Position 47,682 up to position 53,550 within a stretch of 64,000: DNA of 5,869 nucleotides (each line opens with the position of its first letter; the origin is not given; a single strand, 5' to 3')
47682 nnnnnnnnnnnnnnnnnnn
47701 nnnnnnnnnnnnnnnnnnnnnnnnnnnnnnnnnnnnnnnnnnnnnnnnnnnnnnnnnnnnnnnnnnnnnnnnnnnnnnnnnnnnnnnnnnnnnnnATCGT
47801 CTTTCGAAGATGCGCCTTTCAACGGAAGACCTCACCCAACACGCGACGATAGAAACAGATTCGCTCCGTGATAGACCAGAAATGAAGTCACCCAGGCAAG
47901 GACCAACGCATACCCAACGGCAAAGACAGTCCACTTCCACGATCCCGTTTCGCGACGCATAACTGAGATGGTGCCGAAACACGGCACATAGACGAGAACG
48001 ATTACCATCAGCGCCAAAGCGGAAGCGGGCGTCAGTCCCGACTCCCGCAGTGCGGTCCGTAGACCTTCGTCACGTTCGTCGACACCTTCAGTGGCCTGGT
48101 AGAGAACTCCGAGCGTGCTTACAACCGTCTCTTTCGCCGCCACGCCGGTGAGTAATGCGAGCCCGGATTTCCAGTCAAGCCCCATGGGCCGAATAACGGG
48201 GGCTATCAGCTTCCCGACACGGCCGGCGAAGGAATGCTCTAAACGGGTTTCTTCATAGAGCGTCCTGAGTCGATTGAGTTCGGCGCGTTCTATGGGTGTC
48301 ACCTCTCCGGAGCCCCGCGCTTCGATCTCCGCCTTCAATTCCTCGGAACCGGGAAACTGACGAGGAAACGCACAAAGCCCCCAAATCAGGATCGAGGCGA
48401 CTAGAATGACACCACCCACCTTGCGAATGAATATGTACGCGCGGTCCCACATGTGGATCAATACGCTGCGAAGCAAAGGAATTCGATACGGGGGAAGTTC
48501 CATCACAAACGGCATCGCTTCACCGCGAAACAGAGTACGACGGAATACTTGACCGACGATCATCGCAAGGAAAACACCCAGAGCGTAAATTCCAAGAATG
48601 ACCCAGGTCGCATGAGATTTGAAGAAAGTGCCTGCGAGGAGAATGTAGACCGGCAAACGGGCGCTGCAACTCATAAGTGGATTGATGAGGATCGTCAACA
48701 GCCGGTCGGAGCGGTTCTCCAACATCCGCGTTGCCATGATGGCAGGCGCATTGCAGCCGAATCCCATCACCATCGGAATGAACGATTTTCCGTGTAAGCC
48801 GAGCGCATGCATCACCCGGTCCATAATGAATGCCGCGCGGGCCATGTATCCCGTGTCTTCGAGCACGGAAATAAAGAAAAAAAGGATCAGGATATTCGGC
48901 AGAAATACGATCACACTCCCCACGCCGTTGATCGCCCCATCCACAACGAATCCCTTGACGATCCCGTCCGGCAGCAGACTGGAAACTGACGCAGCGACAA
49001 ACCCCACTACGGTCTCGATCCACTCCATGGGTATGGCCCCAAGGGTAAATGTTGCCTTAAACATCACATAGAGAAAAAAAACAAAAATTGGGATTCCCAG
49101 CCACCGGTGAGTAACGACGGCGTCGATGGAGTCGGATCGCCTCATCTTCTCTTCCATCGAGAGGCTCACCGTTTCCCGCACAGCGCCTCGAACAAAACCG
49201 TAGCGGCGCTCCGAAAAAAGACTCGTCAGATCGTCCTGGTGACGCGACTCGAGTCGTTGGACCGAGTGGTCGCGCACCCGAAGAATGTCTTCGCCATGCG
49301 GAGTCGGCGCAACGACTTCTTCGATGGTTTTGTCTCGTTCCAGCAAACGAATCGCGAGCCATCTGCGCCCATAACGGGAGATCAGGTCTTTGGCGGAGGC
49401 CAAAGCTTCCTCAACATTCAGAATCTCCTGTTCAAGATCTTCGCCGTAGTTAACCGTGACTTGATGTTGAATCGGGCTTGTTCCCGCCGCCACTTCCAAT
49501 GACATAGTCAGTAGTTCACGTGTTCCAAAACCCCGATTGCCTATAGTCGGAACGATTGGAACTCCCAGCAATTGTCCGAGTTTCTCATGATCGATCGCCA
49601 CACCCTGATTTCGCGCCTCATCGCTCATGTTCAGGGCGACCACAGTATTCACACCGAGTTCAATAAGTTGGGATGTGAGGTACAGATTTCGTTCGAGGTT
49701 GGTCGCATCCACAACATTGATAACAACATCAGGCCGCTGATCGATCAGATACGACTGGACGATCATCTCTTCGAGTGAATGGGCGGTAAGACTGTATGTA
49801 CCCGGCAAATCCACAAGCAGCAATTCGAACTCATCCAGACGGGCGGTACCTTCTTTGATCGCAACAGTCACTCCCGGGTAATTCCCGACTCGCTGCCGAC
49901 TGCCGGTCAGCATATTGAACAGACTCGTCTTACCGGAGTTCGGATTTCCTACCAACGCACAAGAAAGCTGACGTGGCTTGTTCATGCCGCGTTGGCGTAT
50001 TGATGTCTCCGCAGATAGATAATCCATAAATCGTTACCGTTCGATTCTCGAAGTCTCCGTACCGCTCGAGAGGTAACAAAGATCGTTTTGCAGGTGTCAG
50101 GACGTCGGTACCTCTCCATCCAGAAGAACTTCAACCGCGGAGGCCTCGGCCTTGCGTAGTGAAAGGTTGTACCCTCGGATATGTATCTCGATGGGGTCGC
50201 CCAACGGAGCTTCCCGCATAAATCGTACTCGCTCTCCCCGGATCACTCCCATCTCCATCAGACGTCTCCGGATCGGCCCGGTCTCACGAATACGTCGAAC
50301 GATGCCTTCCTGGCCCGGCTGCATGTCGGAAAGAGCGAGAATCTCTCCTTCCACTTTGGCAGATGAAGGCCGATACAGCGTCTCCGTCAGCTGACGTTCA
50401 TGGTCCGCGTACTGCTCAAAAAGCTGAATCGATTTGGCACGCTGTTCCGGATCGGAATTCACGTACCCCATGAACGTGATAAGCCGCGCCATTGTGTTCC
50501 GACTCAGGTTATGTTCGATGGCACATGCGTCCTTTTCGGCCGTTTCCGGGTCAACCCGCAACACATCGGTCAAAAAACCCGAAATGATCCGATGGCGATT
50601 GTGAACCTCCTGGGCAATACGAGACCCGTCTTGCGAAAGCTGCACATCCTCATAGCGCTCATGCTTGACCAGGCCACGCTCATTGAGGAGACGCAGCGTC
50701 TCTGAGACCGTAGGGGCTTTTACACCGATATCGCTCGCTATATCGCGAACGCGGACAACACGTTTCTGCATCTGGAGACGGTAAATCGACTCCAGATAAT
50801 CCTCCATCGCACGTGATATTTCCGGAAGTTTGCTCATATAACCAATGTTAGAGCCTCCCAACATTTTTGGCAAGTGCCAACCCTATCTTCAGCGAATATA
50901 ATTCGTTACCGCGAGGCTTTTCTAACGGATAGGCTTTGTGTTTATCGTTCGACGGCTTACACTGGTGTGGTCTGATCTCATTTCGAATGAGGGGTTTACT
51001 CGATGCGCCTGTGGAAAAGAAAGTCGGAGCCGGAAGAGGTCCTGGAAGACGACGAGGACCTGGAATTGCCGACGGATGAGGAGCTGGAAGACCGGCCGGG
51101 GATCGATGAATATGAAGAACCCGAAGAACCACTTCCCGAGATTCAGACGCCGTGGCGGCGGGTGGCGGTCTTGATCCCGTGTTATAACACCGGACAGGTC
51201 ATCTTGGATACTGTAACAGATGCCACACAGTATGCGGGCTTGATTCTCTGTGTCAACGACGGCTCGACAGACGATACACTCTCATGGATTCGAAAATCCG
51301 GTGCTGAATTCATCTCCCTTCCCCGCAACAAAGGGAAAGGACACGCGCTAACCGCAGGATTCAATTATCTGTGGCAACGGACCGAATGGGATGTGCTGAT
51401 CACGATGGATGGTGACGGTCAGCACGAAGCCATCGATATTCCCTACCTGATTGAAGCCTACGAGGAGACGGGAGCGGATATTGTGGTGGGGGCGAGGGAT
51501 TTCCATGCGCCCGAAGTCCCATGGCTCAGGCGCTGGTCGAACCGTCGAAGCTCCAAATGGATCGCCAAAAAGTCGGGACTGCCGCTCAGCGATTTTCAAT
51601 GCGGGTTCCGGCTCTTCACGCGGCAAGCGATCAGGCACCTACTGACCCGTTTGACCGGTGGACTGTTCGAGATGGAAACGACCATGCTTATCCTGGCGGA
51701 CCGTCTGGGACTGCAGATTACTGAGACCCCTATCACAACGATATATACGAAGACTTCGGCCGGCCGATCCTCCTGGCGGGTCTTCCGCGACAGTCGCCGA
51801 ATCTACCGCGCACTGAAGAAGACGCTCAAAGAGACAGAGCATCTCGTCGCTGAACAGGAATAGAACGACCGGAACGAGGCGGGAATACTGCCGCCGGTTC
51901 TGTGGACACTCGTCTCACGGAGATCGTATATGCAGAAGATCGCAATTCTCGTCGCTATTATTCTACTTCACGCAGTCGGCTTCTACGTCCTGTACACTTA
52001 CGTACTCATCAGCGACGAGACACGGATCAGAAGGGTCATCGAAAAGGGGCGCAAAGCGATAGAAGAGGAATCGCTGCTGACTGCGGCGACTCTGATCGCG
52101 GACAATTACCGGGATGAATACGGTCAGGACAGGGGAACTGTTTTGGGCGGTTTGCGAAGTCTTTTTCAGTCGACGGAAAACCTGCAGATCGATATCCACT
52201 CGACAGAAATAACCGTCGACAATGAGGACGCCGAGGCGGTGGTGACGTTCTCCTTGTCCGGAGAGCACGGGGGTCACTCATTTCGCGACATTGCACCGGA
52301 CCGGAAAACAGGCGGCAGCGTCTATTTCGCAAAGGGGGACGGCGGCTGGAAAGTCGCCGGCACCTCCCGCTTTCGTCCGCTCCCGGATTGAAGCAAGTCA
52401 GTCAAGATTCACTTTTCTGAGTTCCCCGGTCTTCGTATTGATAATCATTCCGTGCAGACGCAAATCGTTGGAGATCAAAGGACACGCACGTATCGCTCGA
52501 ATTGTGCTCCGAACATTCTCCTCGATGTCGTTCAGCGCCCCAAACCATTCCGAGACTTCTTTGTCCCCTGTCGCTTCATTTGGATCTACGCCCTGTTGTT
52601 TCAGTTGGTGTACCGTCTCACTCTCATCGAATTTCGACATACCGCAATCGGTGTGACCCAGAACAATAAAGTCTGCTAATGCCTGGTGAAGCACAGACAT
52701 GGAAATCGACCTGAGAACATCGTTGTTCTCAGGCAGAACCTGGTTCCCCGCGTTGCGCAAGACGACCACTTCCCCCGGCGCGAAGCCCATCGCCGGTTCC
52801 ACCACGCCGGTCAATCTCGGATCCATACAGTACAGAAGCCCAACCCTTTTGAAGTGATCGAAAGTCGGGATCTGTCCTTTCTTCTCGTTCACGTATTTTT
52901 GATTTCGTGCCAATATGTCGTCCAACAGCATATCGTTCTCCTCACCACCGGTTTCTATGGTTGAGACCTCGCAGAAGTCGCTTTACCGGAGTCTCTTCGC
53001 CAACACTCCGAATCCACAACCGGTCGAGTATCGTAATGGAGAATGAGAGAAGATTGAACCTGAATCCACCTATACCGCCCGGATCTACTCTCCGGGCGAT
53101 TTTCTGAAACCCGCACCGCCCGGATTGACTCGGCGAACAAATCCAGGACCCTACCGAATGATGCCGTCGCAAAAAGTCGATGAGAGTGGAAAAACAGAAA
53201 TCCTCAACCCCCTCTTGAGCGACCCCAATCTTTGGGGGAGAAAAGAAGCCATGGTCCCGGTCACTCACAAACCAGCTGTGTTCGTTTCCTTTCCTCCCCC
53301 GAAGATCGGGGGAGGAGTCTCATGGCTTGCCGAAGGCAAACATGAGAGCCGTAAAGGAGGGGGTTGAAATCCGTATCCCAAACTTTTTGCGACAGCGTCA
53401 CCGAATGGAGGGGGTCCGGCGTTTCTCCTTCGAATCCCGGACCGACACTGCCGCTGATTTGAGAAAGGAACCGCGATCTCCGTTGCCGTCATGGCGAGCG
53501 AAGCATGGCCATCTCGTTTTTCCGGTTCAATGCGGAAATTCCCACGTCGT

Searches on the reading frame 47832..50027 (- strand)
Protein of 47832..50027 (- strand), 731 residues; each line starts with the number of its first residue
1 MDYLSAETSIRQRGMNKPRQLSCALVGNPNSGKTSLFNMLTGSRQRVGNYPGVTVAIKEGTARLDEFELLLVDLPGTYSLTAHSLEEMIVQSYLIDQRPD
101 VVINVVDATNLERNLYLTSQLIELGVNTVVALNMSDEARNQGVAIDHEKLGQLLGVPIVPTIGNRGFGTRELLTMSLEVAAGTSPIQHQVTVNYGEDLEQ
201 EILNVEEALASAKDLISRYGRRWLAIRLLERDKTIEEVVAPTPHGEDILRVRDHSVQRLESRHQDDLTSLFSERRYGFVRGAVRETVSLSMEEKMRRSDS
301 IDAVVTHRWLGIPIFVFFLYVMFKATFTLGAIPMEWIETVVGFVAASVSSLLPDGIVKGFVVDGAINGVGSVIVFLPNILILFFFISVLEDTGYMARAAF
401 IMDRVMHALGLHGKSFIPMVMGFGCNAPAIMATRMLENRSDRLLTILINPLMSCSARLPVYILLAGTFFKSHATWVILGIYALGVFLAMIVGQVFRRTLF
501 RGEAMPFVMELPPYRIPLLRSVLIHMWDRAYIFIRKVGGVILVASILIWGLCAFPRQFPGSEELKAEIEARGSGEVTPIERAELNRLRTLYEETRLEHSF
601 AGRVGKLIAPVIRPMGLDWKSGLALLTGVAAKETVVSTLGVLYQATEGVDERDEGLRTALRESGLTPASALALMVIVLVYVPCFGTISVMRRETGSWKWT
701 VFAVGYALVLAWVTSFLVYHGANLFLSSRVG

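Call 24: search_protein_families(library=pfam, proteins=[window:47832-50027:-], max_evalue=0.00001)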
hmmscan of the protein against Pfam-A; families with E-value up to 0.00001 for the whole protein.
window:47832-50027:- (731 aa): 6 families
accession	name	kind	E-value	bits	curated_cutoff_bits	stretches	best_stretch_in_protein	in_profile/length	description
PF02421.24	FeoB_N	-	4.7e-62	208.6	27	1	22-174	2-154/156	Ferrous iron transport protein B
PF07670.19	Gate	-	2.4e-46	156.9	29.6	2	372-468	1-104/104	Nucleoside recognition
PF07664.17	FeoB_C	-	3.1e-21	75.3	26.6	1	477-529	1-54/54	Ferrous iron transport protein B C terminus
PF01926.29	MMR_HSR1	-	1e-20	74.4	21.9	1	23-133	2-112/113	50S ribosome-binding GTPase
PF17910.6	FeoB_Cyto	-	6.1e-19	68.7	23.4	1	194-287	1-89/90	FeoB cytosolic helical domain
PF09439.16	SRPRB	-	1.7e-07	31.3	25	1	23-121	6-95/178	Signal recognition particle receptor beta subunit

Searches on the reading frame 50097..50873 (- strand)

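Call 58: search_protein_families(library=pfam, proteins=[window:50097-50873:-], max_evalue=0.00001)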
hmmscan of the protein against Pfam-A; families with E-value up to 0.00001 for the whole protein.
window:50097-50873:- (258 aa): 3 families
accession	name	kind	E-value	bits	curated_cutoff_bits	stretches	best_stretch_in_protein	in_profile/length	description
PF04023.20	FeoA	-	2.8e-22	79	23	1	180-249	2-72/74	FeoA domain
PF02742.21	Fe_dep_repr_C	-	4.9e-19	68.5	27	1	81-144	2-65/70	Iron dependent repressor, metal binding and dimerisation domain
PF01325.25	Fe_dep_repress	-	5e-17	62.3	26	1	19-75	2-58/60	Iron dependent repressor, N-terminal DNA binding domain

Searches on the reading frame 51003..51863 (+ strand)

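Call 58: search_protein_families(library=pfam, proteins=[window:51003-51863:+], max_evalue=0.00001)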
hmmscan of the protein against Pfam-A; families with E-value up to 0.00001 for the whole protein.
window:51003-51863:+ (286 aa): 1 family
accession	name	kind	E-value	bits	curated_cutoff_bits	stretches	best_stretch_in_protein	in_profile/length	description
PF00535.33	Glycos_transf_2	-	2.7e-21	76.6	23.3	1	56-213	2-167/168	Glycosyl transferase family 2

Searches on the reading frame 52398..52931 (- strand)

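Call 58: search_protein_families(library=pfam, proteins=[window:52398-52931:-], max_evalue=0.00001)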
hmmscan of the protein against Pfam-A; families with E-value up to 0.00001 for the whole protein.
window:52398-52931:- (177 aa): 1 family
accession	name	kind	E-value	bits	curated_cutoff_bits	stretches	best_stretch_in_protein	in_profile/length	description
PF00484.24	Pro_CA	-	2.7e-17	63.9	25.7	1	33-171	4-156/156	Carbonic anhydrase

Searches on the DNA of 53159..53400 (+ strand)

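Call 67: search_dna_similar(query=window:53159-53400:+, collection=plasmids, mode=distant, max_evalue=0.01)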
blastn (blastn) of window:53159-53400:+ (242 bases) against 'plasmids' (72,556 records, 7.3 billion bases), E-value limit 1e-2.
No match.
